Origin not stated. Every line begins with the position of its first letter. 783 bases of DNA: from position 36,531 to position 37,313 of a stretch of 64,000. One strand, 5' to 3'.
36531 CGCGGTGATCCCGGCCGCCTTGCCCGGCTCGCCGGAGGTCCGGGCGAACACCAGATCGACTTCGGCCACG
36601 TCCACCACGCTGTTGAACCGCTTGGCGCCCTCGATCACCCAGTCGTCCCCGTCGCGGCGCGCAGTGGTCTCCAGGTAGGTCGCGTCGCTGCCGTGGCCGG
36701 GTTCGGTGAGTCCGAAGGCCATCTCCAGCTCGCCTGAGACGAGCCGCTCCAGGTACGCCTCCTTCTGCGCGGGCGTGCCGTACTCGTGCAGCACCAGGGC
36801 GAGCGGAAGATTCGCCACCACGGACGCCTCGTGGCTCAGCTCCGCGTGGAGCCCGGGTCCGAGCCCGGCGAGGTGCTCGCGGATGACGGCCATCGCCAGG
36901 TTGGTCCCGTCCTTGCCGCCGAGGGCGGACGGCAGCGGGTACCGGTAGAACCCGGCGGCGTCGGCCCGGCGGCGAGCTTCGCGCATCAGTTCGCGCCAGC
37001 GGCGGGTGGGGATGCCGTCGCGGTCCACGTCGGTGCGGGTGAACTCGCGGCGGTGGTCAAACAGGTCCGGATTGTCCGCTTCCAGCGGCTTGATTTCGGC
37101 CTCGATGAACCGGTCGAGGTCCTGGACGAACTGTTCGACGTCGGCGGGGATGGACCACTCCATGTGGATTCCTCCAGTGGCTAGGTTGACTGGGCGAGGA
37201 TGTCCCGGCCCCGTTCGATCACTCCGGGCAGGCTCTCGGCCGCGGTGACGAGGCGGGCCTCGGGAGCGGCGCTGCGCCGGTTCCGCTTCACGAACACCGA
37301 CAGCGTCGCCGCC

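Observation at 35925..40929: Split ACAD10/11- or Lva-like module: kinase + FadE2-type ACAD, divergent SDR and acyl-CoA ligase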

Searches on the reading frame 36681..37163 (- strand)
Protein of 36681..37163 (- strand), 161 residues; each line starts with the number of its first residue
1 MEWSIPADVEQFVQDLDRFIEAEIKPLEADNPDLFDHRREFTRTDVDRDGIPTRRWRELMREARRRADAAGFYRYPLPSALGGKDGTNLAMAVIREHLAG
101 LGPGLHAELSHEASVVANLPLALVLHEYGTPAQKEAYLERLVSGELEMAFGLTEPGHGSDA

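Call 31: search_solved_structures(query=window:36681-37163:-, max_evalue=0.01, show_alignments=4)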
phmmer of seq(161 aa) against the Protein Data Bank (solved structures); distinct sequences matched with E-value up to 0.01: 45.
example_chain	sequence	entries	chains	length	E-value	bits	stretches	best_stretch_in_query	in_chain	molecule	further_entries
2z1q_A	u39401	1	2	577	1.8e-09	41.2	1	40-161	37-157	Acyl-CoA dehydrogenase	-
9w60_A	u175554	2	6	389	1.2e-08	38.6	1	67-161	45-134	Butyryl CoA dehydrogenase apo protein | Butyryl CoA Dehydrogenase with FAD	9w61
6fah_C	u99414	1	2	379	2e-08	37.8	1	61-161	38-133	Caffeyl-CoA reductase-Etf complex subunit CarC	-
3d6b_A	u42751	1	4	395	2.8e-07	34.1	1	75-160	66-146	Glutaryl-CoA dehydrogenase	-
3eom_A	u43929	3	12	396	2.8e-07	34.1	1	75-160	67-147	Glutaryl-CoA dehydrogenase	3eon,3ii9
3gnc_A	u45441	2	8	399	2.9e-07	34.1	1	75-160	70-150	Glutaryl-CoA dehydrogenase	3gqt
7szv_A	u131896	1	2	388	4.2e-07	33.5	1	60-161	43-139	Acyl-CoA dehydrogenase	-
6af6_A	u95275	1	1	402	2.1e-06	31.3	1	31-160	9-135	L-prolyl-[peptidyl-carrier protein] dehydrogenase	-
5zw0_A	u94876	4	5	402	2.1e-06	31.3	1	31-160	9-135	L-prolyl-[peptidyl-carrier protein] dehydrogenase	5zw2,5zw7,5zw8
4w9u_A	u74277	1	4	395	3.4e-06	30.6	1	69-160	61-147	Acyl-CoA dehydrogenase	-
4hr3_A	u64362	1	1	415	3.6e-06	30.5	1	8-158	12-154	Putative acyl-CoA dehydrogenase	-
2eba_A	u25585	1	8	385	4.1e-06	30.3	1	66-160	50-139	Putative glutaryl-CoA dehydrogenase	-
1ws9_A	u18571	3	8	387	6.1e-06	29.8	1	39-161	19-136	acyl-CoA dehydrogenase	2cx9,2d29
5ol2_C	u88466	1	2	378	7.6e-06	29.5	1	66-161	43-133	Acyl-CoA dehydrogenase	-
3b96_A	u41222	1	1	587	9.2e-06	29.2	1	71-161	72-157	Very long-chain specific acyl-CoA dehydrogenase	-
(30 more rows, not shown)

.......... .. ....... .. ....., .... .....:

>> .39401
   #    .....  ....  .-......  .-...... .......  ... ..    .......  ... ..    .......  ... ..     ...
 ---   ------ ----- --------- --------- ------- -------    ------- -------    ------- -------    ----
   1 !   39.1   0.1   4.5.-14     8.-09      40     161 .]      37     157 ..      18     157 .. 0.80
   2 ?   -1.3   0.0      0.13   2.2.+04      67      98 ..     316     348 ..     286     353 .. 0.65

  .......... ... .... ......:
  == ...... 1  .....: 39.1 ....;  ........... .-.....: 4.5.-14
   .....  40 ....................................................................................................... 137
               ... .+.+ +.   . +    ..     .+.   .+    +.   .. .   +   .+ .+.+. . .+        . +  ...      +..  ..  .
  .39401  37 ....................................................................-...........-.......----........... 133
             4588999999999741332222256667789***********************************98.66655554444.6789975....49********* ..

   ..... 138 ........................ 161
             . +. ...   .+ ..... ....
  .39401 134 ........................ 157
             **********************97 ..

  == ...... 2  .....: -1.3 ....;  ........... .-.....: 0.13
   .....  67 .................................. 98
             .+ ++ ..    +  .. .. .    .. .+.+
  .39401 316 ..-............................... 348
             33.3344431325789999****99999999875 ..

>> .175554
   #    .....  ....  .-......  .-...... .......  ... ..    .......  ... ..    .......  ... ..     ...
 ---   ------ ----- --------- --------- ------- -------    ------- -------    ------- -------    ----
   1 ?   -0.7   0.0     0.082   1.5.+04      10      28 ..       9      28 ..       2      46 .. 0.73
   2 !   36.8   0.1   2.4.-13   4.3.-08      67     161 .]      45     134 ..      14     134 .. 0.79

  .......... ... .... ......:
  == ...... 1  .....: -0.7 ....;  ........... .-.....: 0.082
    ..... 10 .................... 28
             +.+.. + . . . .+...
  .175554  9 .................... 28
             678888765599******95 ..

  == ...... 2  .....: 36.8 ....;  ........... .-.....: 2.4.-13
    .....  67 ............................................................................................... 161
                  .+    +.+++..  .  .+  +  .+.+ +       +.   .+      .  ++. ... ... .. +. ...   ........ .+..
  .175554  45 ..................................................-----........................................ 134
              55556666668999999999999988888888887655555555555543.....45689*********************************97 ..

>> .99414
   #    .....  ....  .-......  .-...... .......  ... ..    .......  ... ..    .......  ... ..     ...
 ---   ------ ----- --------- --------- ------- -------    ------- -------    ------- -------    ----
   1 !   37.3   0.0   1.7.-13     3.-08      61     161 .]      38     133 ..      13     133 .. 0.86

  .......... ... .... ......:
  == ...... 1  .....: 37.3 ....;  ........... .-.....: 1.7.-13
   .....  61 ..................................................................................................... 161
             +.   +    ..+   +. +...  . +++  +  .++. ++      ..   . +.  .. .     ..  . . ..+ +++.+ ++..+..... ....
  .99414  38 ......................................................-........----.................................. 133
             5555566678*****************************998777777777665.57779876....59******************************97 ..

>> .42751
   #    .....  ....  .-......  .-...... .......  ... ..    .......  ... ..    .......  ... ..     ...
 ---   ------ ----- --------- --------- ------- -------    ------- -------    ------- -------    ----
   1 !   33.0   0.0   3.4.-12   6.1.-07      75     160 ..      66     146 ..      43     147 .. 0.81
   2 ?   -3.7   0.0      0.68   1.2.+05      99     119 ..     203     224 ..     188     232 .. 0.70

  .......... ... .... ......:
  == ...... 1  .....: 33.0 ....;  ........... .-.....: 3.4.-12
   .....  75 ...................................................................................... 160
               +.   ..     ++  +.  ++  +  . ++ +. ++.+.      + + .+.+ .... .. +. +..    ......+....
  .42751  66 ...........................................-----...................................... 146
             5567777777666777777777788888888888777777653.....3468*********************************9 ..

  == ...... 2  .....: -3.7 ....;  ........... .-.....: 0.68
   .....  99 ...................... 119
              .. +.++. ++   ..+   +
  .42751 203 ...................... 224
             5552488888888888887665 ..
